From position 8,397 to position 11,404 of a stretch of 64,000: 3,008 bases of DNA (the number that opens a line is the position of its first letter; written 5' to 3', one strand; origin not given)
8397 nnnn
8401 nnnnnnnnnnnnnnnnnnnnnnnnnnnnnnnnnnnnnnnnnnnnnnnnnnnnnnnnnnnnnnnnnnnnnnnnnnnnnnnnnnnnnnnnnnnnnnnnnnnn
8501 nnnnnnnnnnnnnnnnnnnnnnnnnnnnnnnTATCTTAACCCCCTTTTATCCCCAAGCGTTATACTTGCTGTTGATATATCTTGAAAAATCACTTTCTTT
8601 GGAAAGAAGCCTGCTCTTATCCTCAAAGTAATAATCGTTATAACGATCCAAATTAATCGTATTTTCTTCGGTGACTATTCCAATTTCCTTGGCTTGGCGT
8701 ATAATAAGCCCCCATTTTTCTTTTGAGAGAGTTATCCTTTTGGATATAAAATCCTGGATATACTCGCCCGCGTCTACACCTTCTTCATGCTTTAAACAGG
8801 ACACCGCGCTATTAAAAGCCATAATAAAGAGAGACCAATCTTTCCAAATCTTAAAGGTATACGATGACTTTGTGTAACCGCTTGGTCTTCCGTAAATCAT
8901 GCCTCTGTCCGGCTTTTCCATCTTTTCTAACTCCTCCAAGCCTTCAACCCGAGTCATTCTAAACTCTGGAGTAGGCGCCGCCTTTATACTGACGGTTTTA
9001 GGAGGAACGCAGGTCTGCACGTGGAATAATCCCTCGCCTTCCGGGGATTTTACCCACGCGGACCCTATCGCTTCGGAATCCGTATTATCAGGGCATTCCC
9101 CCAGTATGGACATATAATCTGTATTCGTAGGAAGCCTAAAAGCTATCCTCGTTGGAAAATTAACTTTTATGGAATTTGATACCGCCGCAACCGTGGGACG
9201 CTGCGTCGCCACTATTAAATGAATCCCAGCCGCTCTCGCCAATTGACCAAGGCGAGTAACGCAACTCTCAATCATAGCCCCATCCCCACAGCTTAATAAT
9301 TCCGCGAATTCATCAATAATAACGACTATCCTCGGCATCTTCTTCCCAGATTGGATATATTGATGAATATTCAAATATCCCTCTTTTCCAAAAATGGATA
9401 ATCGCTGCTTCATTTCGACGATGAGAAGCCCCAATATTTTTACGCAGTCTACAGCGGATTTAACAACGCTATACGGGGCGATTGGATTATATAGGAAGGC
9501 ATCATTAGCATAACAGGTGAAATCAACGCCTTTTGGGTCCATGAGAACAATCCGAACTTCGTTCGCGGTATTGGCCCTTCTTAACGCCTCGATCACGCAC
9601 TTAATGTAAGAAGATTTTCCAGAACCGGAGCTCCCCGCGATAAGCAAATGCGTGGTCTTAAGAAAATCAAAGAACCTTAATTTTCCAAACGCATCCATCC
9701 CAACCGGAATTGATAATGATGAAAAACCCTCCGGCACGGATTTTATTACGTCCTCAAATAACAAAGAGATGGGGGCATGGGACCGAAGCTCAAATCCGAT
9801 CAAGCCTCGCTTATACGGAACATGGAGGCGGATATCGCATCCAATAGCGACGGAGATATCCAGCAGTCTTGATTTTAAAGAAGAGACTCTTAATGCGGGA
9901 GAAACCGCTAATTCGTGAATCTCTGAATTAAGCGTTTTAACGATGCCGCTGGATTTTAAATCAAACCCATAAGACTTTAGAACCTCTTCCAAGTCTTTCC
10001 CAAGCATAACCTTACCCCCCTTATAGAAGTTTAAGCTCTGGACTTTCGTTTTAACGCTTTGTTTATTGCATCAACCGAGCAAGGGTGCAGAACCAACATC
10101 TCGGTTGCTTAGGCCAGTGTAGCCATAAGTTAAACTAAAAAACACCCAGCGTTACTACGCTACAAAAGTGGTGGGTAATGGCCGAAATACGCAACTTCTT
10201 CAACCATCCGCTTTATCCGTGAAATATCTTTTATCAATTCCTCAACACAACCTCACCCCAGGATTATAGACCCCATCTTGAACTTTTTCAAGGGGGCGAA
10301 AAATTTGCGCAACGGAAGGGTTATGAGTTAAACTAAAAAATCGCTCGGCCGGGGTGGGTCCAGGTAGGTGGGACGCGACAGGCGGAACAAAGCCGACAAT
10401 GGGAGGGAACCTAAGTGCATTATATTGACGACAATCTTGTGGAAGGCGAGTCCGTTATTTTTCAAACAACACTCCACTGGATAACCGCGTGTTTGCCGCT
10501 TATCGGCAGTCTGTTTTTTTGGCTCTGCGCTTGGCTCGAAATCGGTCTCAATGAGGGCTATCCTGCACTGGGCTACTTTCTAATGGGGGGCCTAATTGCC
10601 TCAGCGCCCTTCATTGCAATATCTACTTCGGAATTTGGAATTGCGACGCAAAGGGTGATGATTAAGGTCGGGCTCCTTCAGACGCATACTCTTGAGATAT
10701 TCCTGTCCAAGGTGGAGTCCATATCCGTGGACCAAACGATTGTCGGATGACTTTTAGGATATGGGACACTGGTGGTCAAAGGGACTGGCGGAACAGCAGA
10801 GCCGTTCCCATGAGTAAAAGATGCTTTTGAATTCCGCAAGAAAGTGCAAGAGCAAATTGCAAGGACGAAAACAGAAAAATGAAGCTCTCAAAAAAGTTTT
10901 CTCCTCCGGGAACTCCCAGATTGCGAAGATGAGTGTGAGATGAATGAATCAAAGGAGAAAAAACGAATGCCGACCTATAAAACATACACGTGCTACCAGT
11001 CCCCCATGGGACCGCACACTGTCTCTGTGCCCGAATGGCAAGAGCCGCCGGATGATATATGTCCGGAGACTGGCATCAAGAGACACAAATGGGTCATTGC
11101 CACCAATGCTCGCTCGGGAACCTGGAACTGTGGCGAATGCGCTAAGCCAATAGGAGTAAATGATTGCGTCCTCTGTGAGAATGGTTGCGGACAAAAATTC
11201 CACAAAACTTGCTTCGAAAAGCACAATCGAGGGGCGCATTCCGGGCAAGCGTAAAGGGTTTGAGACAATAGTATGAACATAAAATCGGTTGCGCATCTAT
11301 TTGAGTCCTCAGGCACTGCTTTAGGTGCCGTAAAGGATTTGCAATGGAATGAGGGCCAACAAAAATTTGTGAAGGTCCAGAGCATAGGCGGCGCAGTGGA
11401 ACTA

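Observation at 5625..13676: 7.8-kb accessory island bounded by 235-bp perfect direct repeats that duplicate the 3' end of a CPXCG zinc-ribbon gene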

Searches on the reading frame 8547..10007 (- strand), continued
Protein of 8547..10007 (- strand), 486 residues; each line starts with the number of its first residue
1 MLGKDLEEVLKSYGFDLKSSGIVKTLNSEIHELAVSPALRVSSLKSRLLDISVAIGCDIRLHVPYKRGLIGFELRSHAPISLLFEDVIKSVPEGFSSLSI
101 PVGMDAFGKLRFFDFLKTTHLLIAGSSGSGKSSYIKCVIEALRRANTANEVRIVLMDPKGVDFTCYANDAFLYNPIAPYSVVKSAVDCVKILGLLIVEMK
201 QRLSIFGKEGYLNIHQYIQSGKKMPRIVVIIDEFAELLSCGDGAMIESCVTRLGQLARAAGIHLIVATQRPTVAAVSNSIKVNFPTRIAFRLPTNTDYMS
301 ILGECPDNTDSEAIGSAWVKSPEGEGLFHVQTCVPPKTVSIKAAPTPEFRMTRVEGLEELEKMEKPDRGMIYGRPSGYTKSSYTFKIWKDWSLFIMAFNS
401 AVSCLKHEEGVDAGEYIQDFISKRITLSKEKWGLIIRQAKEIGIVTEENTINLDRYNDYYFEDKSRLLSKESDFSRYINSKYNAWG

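Call 47: search_dna_similar(query=P0001, collection=phages, mode=protein, max_rows=12)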
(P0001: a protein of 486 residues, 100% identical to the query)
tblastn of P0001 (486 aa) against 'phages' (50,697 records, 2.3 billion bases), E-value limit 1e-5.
Records with a match: 294; places in all: 294; records where one place covers at least 80% of the query: 0.
Best place of each record, by identity: <60% 294.
By first word of the organism name: Bacillus 180; Mycobacterium 52; Bacteriophage 29; Listeria 10; Staphylococcus 6; Ralstonia 5; Cylindrospermopsis 2; Acinetobacter 2; Enterococcus 1; Phage 1; and 6 more.
By host as written in the record: Mycobacterium smegmatis mc2 155 43; - 40; Bacillus cereus 23; Bacillus subtilis 22; Listeria monocytogenes 9; Bacillus thuringiensis subsp. kurstaki 8; Bacillus megaterium 8; Bacillus subtilis BEST7003 8; and 73 more.
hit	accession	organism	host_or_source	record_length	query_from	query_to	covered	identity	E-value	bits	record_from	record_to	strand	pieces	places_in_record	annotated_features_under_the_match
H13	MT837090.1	Bacteriophage sp.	human fecal samples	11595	4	331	67%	31.7%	1e-31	134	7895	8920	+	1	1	record has no annotation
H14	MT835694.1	Bacteriophage sp.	human fecal samples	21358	38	344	63%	33.6%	4e-33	139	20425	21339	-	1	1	record has no annotation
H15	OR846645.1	Enterococcus phage Efs 1-1-1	Enterococcus faecalis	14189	6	302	61%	34.7%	2e-36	149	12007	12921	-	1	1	record has no annotation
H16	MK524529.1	Mycobacterium phage Phoebus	Mycobacterium smegmatis mc2 155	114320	10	328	66%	32.3%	1e-29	129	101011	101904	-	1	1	199: FtsK-like DNA translocase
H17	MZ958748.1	Mycobacterium phage JuicyJay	Mycobacterium smegmatis mc#155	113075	10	328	66%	32.0%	4e-29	127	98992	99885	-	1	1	193: FtsK-like DNA translocase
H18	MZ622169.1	Mycobacterium phage Beem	Mycobacterium smegmatis mc2 155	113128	10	328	66%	32.0%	4e-29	127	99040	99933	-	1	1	200: FtsK-like DNA translocase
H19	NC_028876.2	Mycobacterium phage Ariel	Mycobacterium smegmatis mc2 155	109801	10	328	66%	32.0%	4e-29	127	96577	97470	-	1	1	205: FtsK/SpoIIIE-like protein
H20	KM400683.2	Mycobacterium phage Ariel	Mycobacterium smegmatis mc2 155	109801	10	328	66%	32.0%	4e-29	127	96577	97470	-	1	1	205: FtsK-like DNA translocase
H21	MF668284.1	Mycobacterium phage Squint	Mycobacterium smegmatis mc2 155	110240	10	328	66%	32.0%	4e-29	127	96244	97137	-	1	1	FtsK-like DNA translocase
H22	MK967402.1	Mycobacterium phage NihilNomen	Mycobacterium smegmatis mc2155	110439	10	328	66%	32.0%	4e-29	127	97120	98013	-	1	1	200: FtsK-like DNA translocase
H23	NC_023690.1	Mycobacterium phage Courthouse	Mycobacterium smegmatis mc2 155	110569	10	328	66%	32.0%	4e-29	127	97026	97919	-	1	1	201: FtsK/SpoIIIE-like protein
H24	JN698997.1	Mycobacterium phage Courthouse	Mycobacterium smegmatis mc2 155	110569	10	328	66%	32.0%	4e-29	127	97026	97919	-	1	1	201: FtsK-like DNA translocase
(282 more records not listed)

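Call 53: search_solved_structures(query=P0001, max_evalue=0.001)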
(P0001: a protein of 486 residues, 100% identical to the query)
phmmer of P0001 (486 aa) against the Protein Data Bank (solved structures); distinct sequences matched with E-value up to 0.001: 14.
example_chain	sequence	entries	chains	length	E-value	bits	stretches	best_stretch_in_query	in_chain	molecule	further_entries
2iuu_A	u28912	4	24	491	5.9e-32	114.1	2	223-304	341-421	DNA TRANSLOCASE FTSK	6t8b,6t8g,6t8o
2iut_A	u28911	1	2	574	9.1e-32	113.4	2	223-304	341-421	DNA TRANSLOCASE FTSK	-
2ius_A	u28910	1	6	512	8.6e-30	106.9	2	222-305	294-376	DNA TRANSLOCASE FTSK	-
6o1w_A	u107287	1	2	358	1e-16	63.8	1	100-294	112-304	DNA translocase coupling protein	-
6o1x_A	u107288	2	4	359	1e-16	63.8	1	100-294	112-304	DNA translocase coupling protein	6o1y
6o1z_A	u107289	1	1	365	1.1e-16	63.8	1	100-294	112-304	DNA translocase coupling protein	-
4nh0_A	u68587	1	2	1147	4.8e-14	55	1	97-302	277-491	Cell divisionFtsK/SpoIIIE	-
9qks_G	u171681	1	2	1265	9.8e-13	50.7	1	93-304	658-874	ESX secretion system protein YukB,Green fluorescent protein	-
7b9f_C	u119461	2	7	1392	4.5e-07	32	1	99-288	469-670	EccC5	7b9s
7np7_C1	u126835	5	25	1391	4.6e-06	28.7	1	119-287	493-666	ESX-5 secretion system protein EccC5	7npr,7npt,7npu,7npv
8wiv_A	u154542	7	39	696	4.1e-05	25.6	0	96-175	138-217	Helicase HerA central domain-containing protein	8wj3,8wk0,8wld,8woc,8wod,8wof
7q58_A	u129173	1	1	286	9.8e-05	24.3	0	164-195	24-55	SAKe6BR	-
5fv0_A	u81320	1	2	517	0.0005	22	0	112-320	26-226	ESX secretion system protein EccC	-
4lya_A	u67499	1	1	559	0.00064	21.6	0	112-320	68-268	Uncharacterized protein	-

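Call 63: search_protein_families(library=ncbifam, proteins=[window:8547-10007:-], max_evalue=0.01)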
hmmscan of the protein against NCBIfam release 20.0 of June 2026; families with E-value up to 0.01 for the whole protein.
window:8547-10007:- (486 aa): 10 families
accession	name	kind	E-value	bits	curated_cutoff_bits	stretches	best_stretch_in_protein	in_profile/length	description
NF007615.0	PRK10263.1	equivalog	5.1e-30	104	1566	2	222-304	1137-1218/1355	DNA translocase FtsK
TIGR03928.1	T7_EssCb_Firm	equivalog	1.3e-20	72.7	778.4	1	113-321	805-1007/1296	type VII secretion protein EssC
NF041214.1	plasmid_TraB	equivalog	2.3e-16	59.5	800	1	118-302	248-419/639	plasmid transfer protein TraB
TIGR03924.1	T7SS_EccC_a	equivalog_domain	4.9e-16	58.6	509.15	1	96-321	422-656/673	type VII secretion protein EccCa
TIGR03925.1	T7SS_EccC_b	equivalog_domain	1.6e-13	49.8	346.55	2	93-160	335-403/564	type VII secretion protein EccCb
TIGR00929.1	VirB4_CagE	subfamily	1.6e-06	26.7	643.1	0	223-303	633-714/792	VirB4 family type IV secretion/conjugal transfer ATPase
NF042943.1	HerA_antiphage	equivalog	8.7e-06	24.6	800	0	116-160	154-195/566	anti-phage-associated helicase HerA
TIGR02928.1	TIGR02928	subfamily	0.0064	15.4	181.3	0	120-155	42-77/366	orc1/cdc6 family replication initiation protein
NF041017.1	DNA_import_CedB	equivalog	0.0065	15.1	700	0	116-160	273-314/590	DNA import protein CedB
NF042944.1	HerA_antiphage_2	equivalog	0.0067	15.2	850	0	118-142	136-161/576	anti-phage-associated helicase HerA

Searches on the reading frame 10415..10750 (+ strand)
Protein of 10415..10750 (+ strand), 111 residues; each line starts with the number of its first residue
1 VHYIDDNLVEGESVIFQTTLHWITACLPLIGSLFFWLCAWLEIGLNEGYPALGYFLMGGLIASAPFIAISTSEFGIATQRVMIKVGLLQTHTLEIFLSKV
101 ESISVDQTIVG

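Call 8: search_protein_families(library=pfam, proteins=[window:10415-10750:+], max_evalue=0.1)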
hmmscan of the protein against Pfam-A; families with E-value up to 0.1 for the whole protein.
window:10415-10750:+ (111 aa): 1 family
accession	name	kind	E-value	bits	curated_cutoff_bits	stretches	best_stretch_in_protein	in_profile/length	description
PF03703.20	bPH_2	-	0.00019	22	22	1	73-110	5-42/78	Bacterial PH domain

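Call 16: search_protein_families(library=phrogs, proteins=[window:10415-10750:+], max_evalue=0.01)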
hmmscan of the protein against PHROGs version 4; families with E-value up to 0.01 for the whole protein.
window:10415-10750:+ (111 aa): 1 family
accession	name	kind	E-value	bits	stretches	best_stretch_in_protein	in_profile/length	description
phrog_3707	-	moron, auxiliary metabolic gene and host takeover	1.5e-13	51.8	1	1-111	1-96/142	membrane-flanked domain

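Call 17: search_protein_families(library=padloc, proteins=[window:10415-10750:+], max_evalue=0.01)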
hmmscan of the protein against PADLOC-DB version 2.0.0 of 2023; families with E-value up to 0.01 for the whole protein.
window:10415-10750:+ (111 aa): 0 families

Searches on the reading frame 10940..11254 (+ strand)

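Call 8: search_protein_families(library=pfam, proteins=[window:10940-11254:+], max_evalue=0.1)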
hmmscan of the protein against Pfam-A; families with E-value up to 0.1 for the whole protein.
window:10940-11254:+ (104 aa): 5 families
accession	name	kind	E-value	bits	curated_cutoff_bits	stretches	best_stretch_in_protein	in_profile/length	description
PF00130.28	C1_1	-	0.00062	20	26.5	1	49-96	1-47/53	Phorbol esters/diacylglycerol binding domain (C1 domain)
PF13639.12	zf-RING_2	-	0.012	16.3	27.3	1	63-96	2-34/44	Ring finger domain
PF13771.12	zf-HC5HC2H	-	0.014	16.1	29.1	1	55-96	31-71/91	PHD-like zinc-binding domain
PF14446.12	Prok-RING_1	-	0.016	15.6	29.1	1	63-97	6-40/54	Prokaryotic RING finger family 1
PF02891.26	zf-MIZ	-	0.084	13.1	33.5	1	50-70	30-50/50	MIZ/SP-RING zinc finger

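Call 16: search_protein_families(library=phrogs, proteins=[window:10940-11254:+], max_evalue=0.01)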
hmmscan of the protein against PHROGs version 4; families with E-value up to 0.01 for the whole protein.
window:10940-11254:+ (104 aa): 0 families

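Call 17: search_protein_families(library=padloc, proteins=[window:10940-11254:+], max_evalue=0.01)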
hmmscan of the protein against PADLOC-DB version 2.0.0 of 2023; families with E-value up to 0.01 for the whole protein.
window:10940-11254:+ (104 aa): 0 families

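Call 63: search_protein_families(library=ncbifam, proteins=[window:10940-11254:+], max_evalue=0.01)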
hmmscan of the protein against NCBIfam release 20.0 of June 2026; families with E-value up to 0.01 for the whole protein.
window:10940-11254:+ (104 aa): 0 families
